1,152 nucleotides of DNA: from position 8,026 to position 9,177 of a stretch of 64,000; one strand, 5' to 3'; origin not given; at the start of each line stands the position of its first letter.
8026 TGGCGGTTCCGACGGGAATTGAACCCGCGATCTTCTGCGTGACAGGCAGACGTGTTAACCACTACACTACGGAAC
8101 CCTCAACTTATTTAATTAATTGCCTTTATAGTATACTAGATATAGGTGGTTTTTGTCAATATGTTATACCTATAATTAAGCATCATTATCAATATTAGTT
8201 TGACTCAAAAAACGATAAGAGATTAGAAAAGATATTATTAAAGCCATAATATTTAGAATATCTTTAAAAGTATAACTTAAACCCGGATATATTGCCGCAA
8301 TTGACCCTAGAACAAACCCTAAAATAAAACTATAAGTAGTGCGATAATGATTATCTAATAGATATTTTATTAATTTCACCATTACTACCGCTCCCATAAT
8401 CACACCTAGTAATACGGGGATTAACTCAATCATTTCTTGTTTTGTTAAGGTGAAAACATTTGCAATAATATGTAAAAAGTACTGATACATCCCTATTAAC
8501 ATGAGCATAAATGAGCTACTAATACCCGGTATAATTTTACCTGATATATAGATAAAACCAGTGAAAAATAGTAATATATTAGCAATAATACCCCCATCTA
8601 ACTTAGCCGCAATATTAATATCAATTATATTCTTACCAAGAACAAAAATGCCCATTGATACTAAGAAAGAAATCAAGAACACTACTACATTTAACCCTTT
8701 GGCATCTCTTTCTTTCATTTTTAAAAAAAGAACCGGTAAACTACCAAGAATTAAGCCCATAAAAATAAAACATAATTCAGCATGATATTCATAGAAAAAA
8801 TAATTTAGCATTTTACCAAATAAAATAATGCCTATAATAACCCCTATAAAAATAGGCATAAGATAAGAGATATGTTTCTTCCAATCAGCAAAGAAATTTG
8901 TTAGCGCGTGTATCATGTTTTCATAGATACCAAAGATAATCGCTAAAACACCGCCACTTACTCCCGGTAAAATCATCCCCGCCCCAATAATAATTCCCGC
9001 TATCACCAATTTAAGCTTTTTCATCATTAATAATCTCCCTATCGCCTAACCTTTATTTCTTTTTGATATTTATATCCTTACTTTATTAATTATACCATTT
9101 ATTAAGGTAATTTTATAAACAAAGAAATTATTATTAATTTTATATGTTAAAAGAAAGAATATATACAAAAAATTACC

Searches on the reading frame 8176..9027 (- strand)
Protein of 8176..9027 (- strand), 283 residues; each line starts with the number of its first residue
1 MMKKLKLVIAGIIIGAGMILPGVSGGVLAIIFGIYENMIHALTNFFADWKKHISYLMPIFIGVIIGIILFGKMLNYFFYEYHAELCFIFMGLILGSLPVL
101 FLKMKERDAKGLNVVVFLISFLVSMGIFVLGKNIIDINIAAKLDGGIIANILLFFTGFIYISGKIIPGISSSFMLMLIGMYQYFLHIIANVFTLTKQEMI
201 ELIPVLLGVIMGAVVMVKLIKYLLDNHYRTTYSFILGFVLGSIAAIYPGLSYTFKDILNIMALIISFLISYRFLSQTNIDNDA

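Call 25: find_encoding_contigs(protein=window:8176-9027:-, flank=10000, max_places=10)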
Protein window:8176-9027:- (283 aa): 13 contigs read that carry it; 10 places shown.
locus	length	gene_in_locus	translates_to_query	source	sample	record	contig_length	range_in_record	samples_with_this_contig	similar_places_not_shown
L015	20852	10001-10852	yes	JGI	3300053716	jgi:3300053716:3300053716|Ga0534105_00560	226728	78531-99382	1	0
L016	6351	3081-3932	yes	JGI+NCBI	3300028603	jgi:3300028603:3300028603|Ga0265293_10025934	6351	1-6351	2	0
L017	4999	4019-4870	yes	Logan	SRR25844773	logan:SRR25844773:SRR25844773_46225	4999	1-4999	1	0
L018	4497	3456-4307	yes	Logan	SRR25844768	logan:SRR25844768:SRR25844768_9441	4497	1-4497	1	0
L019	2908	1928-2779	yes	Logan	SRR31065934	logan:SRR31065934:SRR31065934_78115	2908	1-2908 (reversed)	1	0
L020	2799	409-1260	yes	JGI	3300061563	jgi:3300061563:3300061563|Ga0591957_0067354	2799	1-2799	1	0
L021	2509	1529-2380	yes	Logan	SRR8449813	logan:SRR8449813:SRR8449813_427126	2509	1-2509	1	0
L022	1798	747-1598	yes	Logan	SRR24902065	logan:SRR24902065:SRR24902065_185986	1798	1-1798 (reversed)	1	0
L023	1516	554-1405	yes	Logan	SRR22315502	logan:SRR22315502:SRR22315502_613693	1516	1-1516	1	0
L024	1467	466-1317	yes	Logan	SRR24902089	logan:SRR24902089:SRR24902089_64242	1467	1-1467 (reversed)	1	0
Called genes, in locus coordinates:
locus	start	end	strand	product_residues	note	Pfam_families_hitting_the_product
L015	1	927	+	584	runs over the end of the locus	PF13200:DUF4015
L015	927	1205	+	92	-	PF06265:YutD-like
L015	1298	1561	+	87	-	PF06949:DUF1292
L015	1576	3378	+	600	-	-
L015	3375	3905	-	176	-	PF04608:PgpA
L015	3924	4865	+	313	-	PF27663:Spore_coat_YutH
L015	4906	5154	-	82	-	PF01106:NifU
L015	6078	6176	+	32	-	-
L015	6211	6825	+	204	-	PF13651:EcoRI_methylase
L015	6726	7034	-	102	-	-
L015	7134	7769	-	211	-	PF01135:PCMT, PF00398:RrnaAD, PF13847:Methyltransf_31, PF08241:Methyltransf_11 (weak), PF13649:Methyltransf_25 (weak)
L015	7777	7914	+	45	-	-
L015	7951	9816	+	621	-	PF02518:HATPase_c (weak), PF13589:HATPase_c_3, PF00183:HSP90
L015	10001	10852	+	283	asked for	PF04018:VCA0040-like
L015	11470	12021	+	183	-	-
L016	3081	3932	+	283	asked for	PF04018:VCA0040-like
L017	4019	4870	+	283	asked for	PF04018:VCA0040-like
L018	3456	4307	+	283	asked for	PF04018:VCA0040-like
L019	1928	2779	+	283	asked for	PF04018:VCA0040-like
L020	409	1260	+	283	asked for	PF04018:VCA0040-like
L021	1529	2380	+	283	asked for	PF04018:VCA0040-like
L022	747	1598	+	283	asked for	PF04018:VCA0040-like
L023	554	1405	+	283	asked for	PF04018:VCA0040-like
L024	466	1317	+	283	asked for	PF04018:VCA0040-like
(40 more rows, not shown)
